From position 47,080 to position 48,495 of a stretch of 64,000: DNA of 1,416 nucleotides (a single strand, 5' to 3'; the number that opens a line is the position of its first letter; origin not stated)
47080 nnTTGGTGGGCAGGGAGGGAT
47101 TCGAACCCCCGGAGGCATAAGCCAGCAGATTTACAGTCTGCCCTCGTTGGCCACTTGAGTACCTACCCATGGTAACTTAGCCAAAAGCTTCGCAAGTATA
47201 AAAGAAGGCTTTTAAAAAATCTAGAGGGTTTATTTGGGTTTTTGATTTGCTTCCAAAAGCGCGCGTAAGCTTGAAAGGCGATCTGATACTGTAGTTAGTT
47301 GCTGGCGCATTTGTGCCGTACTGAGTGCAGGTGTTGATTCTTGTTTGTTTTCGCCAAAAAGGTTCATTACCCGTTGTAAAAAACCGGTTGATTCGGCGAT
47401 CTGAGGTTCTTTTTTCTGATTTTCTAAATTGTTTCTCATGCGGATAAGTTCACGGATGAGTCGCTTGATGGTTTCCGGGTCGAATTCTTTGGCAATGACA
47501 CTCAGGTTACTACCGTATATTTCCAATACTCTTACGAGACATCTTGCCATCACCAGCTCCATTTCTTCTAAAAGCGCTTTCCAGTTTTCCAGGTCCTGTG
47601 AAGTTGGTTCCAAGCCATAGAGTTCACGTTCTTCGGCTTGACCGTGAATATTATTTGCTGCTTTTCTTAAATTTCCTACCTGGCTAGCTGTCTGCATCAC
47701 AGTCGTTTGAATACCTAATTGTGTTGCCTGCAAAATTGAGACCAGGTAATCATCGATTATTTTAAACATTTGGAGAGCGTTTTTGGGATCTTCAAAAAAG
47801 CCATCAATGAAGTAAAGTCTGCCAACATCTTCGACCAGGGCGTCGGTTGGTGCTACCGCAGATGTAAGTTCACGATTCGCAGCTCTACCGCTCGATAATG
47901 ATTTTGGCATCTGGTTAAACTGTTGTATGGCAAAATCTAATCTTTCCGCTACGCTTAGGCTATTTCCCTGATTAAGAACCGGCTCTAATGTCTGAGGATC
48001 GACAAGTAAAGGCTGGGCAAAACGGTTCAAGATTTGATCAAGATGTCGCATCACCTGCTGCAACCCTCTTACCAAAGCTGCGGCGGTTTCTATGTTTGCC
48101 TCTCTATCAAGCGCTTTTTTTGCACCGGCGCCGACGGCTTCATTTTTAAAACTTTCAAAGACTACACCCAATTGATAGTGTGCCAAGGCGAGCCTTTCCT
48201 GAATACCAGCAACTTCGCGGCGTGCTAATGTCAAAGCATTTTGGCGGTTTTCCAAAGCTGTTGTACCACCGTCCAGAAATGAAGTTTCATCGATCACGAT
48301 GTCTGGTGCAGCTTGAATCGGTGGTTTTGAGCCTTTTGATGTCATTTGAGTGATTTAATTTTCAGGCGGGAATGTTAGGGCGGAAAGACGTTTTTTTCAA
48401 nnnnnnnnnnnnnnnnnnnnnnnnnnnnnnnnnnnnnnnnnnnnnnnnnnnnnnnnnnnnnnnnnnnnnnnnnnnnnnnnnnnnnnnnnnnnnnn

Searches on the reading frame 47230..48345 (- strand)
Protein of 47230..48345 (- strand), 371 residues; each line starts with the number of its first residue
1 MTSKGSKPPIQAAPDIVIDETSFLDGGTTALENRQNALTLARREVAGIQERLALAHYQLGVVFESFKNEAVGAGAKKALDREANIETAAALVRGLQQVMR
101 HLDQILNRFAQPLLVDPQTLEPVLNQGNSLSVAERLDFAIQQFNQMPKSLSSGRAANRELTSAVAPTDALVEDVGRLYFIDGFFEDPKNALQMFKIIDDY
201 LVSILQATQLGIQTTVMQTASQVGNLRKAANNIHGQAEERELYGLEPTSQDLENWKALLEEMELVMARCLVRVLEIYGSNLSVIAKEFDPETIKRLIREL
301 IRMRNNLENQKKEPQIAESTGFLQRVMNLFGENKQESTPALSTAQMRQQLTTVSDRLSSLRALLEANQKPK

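Call 3: search_protein_families(library=pfam, proteins=[window:47230-48345:-], max_evalue=0.1)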
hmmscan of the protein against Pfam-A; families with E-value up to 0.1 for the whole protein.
window:47230-48345:- (371 aa): 3 families
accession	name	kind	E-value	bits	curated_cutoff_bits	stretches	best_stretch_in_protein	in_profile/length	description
PF19801.4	DUF6284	-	0.024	15.1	27.4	1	245-313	18-81/86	Family of unknown function (DUF6284)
PF11004.14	Kdo_hydroxy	-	0.026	14.2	25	0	228-294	42-108/275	3-deoxy-D-manno-oct-2-ulosonic acid (Kdo) hydroxylase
PF19963.4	VMAP-M1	-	0.087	13.9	25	0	275-317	15-56/113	vWA-MoxR associated protein middle region (VMAP-M) 1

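Call 4: search_protein_families(library=ncbifam, proteins=[window:47230-48345:-], max_evalue=0.1)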
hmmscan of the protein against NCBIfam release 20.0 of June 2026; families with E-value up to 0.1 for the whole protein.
window:47230-48345:- (371 aa): 0 families

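Call 12: find_homologous_proteins(query=window:47230-48345:-)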
Query window:47230-48345:- (371 aa): 1 proteins with E <= 0.001 among 8000 candidates.
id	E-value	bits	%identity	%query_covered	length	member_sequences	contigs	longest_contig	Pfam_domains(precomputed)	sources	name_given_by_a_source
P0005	6.9e-233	790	100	100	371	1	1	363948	-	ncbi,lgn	-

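Call 14: find_encoding_contigs(protein=P0005, flank=10000)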
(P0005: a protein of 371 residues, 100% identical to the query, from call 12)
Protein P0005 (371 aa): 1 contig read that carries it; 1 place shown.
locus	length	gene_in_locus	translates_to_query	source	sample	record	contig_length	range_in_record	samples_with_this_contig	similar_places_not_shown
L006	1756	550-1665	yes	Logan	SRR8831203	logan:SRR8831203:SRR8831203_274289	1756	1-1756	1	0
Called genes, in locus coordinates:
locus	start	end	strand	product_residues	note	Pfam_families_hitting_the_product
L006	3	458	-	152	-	?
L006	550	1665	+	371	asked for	-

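Call 28: search_protein_representatives(protein=window:47230-48345:-)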
Query: 371 residues. Proteins with E-value up to 0.001 (for the whole library): 35; up to 1e-10: 11; up to 1e-30: 2. The best 35 are listed.
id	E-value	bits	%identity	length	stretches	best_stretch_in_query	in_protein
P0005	2.2e-233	789.6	100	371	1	1-371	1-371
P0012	9.6e-38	146.7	30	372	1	5-365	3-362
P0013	7.2e-26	107.7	27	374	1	10-364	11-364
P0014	4.0e-20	88.8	28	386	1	38-367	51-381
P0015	6.2e-20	88.2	24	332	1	50-365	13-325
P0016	4.9e-16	75.4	30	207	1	180-299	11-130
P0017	5.0e-15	72.1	28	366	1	78-365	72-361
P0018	1.3e-13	67.4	24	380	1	61-307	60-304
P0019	1.6e-12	63.9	22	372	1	51-365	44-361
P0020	1.0e-11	61.2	23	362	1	75-364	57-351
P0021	2.0e-11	60.2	23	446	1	34-324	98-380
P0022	1.4e-10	57.5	26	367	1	74-303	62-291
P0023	1.7e-09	53.8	25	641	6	96-146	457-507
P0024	5.7e-09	52.2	25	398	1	99-366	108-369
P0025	1.5e-08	50.8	29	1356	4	26-143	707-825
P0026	2.3e-08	50.2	26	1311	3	46-172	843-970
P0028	8.5e-08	48.3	31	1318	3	48-145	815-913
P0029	5.4e-07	45.7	30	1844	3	26-144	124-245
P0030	9.4e-07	44.9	28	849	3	43-141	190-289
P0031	1.4e-05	41.0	22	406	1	59-359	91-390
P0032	1.5e-05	40.9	28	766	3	32-154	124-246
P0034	2.2e-05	40.4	29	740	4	98-146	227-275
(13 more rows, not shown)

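Call 35: find_encoding_contigs(protein=P0012, flank=10000)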
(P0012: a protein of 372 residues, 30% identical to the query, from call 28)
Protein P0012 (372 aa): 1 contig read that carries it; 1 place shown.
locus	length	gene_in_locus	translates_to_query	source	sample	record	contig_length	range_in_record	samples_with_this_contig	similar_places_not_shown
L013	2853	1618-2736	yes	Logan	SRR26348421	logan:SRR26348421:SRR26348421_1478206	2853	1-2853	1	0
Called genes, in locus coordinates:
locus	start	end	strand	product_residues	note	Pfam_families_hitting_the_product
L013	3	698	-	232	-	?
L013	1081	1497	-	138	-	-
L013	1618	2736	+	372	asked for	-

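Call 36: list_cluster_members(proteins=[P0012, P0013, P0014, P0015, P0017, P0018, P0019, P0020, P0021, P0022])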
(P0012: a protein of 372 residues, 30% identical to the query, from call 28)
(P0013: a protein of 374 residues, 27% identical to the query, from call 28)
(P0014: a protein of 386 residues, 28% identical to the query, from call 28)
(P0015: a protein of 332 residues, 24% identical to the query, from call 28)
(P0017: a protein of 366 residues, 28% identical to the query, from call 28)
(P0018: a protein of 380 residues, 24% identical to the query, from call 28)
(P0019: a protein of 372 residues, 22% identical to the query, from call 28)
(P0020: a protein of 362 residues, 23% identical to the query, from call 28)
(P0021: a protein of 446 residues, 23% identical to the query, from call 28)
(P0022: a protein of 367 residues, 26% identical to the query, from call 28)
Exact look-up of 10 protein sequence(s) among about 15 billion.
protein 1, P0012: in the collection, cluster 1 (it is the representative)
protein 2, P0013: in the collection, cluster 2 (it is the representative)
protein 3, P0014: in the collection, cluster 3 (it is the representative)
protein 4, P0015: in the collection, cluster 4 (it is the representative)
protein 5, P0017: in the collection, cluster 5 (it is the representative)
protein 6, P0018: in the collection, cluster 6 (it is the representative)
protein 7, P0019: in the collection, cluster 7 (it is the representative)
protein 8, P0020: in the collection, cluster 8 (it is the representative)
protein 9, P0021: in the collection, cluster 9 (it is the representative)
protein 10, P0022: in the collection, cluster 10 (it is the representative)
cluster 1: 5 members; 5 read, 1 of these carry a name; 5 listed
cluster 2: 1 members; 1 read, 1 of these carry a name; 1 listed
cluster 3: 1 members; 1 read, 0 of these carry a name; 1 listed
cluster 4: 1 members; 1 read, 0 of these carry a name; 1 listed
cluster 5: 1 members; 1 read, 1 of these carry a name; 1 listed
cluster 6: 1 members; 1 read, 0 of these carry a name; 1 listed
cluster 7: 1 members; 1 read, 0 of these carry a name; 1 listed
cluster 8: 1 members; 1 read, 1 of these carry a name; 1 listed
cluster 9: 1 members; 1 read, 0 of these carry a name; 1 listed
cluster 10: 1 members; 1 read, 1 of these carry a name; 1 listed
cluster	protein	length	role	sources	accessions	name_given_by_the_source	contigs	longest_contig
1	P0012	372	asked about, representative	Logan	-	-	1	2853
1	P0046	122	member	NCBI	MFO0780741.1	MAG: hypothetical protein U0519_02525 [Candidatus Gracilibacteria bacterium]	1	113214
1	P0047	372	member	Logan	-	-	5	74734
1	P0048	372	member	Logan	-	-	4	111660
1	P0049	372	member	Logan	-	-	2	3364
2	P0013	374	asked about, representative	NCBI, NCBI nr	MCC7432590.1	hypothetical protein IT412_03635 [Candidatus Peregrinibacteria bacterium] | hypothetical protein [Candidatus Peregrinibacteria bacterium]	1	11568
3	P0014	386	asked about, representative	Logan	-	-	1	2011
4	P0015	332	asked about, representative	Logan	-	-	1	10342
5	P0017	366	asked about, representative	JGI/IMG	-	hypothetical protein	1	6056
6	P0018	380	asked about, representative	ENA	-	-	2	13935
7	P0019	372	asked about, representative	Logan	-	-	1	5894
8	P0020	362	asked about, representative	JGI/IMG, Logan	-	hypothetical protein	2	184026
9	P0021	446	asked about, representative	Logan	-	-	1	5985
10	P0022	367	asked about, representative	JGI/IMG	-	hypothetical protein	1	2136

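Call 37: find_encoding_contigs(protein=P0048, flank=10000, max_places=4)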
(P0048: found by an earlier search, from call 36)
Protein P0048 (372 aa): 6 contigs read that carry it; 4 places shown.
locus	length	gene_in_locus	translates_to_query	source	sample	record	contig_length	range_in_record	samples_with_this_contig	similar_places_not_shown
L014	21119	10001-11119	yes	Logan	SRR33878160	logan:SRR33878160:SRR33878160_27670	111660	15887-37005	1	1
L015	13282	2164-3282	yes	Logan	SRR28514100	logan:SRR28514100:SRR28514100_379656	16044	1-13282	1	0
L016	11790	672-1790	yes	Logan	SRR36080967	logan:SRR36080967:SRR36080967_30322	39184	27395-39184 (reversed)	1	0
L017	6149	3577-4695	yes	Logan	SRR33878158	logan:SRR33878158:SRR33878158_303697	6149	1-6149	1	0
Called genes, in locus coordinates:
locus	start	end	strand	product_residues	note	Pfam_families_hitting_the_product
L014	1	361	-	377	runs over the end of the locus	PF01264:Chorismate_synt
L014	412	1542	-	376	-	PF00465:Fe-ADH, PF13685:Fe-ADH_2, PF01761:DHQ_synthase, PF24621:DHQS_C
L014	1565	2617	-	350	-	PF00793:DAHP_synth_1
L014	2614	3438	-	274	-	PF08501:Shikimate_dh_N, PF01488:Shikimate_DH, PF03435:Sacchrp_dh_NADP (weak), PF18317:SDH_C (weak)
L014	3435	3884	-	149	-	PF01220:DHquinase_II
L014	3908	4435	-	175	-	PF01202:SKI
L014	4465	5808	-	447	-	PF00275:EPSP_synthase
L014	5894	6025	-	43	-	-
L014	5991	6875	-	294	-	-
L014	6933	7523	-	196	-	-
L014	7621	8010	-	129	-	PF18895:T4SS_pilin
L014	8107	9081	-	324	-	PF01565:FAD_binding_4, PF02873:MurB_C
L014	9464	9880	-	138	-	-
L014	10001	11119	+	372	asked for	-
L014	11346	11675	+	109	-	-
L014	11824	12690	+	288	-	-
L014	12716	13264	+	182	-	-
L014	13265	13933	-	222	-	-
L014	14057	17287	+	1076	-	PF00395:SLH (faint)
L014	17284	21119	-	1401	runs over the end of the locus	-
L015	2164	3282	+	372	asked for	-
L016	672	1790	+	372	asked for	-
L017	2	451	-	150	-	?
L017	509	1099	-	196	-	-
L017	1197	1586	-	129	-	PF18895:T4SS_pilin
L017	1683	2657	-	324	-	PF01565:FAD_binding_4, PF02873:MurB_C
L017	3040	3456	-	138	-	-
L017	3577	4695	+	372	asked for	-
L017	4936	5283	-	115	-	-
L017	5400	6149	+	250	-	?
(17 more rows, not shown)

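Call 38: find_encoding_contigs(protein=P0013, flank=10000, max_places=3)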
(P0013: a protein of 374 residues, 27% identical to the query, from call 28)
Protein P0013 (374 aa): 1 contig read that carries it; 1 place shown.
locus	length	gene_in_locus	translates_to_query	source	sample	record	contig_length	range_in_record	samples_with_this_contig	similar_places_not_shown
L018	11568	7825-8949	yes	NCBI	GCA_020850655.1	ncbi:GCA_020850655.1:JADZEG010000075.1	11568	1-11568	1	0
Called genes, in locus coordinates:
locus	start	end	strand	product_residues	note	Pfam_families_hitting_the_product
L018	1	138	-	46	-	PF21302:Zn_ribbon_RlmA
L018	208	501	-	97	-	-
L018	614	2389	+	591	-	PF13476:AAA_23 (faint), PF13555:AAA_29 (faint), PF25199:nSTAND_NTPase5 (faint), PF00005:ABC_tran, PF00931:NB-ARC (faint), PF12848:ABC_tran_Xtn, PF00005:ABC_tran, PF13304:AAA_21 (weak), +5 more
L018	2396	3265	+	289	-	-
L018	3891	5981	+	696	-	PF02705:K_trans, PF22776:K_trans_C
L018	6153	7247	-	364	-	-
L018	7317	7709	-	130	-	-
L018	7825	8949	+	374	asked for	-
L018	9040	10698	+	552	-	PF00749:tRNA-synt_1c, PF19269:Anticodon_2 (weak)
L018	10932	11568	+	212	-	?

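Call 39: find_encoding_contigs(protein=P0020, flank=10000, max_places=3)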
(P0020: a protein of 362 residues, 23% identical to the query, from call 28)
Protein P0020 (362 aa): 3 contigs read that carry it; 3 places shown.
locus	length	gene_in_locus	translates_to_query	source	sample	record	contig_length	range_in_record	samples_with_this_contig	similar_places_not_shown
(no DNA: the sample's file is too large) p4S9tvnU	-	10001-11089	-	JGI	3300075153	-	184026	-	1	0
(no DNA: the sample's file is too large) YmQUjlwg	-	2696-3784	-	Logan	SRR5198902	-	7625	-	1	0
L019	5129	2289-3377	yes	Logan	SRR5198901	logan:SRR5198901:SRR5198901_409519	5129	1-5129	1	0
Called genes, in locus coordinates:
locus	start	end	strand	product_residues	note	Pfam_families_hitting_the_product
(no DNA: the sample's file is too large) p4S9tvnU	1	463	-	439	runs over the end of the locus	PF00155:Aminotran_1_2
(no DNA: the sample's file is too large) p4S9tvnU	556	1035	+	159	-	-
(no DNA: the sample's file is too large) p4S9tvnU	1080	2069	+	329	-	PF00515:TPR_1 (faint), PF13181:TPR_8 (faint), PF13414:TPR_11 (faint), PF07719:TPR_2 (faint), PF13424:TPR_12 (faint), PF13428:TPR_14 (faint), PF13176:TPR_7 (faint)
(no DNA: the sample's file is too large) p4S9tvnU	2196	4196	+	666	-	PF00012:HSP70, PF06723:MreB_Mbl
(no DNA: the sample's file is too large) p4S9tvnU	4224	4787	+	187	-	PF00485:PRK, PF01712:dNK (faint), PF02223:Thymidylate_kin (faint), PF13238:AAA_18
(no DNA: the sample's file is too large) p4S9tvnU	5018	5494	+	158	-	PF20603:Bact_hydrolase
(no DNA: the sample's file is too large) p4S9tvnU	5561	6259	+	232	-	PF07853:DUF1648, PF13630:SdpI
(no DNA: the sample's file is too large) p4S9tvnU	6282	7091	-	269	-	PF00950:ABC-3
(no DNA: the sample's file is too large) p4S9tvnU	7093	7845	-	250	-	PF02463:SMC_N (weak), PF00005:ABC_tran, PF13304:AAA_21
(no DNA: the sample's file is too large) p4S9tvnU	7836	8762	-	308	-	PF01297:ZnuA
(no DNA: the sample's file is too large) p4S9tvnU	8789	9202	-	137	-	PF01475:FUR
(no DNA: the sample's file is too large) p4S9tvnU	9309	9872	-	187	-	-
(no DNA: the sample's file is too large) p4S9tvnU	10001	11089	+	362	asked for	-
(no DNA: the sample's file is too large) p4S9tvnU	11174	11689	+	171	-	PF03703:bPH_2 (weak)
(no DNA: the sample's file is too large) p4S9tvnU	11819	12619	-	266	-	PF04402:SIMPL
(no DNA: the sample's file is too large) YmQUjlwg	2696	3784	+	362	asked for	-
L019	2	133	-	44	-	?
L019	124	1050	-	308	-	PF01297:ZnuA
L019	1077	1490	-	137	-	PF01475:FUR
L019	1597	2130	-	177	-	-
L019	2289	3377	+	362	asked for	-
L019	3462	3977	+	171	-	PF03703:bPH_2 (weak)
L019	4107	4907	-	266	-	PF04402:SIMPL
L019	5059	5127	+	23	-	?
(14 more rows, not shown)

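Call 46: search_protein_families(library=pfam, alignment_id=A2, max_evalue=0.01)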
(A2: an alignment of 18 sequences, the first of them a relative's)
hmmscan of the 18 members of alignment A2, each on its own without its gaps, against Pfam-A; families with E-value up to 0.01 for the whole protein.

A. member 1, P0005 (371 aa): 0 families

B. families by the number of members that match (of 18 scanned): 2 families
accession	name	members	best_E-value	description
PF07544.18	Med9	1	0.0017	RNA polymerase II transcription mediator complex subunit 9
PF05700.16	BCAS2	1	0.006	Breast carcinoma amplified sequence 2 (BCAS2)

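Call 52: find_encoding_contigs(protein=P0018, flank=10000, max_places=2)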
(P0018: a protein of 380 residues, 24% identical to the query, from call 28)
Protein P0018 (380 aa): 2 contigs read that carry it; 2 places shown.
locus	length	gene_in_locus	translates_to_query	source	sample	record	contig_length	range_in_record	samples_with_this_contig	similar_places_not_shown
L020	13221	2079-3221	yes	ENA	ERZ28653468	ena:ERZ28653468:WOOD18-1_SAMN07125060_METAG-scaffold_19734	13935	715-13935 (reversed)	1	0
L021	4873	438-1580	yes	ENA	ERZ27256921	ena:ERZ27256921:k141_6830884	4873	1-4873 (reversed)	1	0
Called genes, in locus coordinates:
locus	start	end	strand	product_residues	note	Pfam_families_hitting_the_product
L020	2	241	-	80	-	?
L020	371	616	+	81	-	-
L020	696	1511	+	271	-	-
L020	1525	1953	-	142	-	-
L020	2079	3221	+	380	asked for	-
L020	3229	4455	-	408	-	PF17785:PUA_3, PF10672:Methyltrans_SAM, PF02475:TRM5-TYW2_MTfase (weak), PF01728:FtsJ, PF03602:Cons_hypoth95, PF05175:MTS (weak), PF13847:Methyltransf_31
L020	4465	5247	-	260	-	PF04402:SIMPL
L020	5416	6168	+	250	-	-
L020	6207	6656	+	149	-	-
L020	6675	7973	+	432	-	PF02403:Seryl_tRNA_N, PF00587:tRNA-synt_2b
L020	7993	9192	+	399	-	PF13506:Glyco_transf_21 (faint), PF00535:Glycos_transf_2, PF10111:Glyco_tranf_2_2, PF13641:Glyco_tranf_2_3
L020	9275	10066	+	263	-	PF01261:AP_endonuc_2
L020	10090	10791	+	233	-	PF00005:ABC_tran, PF02463:SMC_N (faint), PF13304:AAA_21 (faint)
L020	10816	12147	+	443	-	PF12704:MacB_PCD, PF28560:PCD-like, PF02687:FtsX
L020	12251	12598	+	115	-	-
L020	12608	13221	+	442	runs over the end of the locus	?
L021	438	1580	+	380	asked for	-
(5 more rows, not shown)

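Call 53: find_encoding_contigs(protein=P0015, flank=10000, max_places=2)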
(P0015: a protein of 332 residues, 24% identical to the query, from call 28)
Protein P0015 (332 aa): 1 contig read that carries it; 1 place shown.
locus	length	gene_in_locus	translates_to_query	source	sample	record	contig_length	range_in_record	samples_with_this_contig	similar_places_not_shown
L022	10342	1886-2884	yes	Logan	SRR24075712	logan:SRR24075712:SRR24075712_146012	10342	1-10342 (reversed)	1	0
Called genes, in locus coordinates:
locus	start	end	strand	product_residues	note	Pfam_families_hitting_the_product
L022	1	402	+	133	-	?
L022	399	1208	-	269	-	PF07224:Chlorophyllase (weak), PF01738:DLH, PF00326:Peptidase_S9 (faint)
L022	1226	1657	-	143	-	-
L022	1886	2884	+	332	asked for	-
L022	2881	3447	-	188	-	-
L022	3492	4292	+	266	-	PF04140:ICMT (faint), PF06966:DUF1295, PF02544:Steroid_dh, PF04191:PEMT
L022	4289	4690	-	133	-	PF00669:Flagellin_N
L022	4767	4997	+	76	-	-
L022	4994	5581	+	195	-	-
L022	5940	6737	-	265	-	PF04402:SIMPL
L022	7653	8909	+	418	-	PF02403:Seryl_tRNA_N, PF00587:tRNA-synt_2b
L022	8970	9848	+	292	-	PF01261:AP_endonuc_2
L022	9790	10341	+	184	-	?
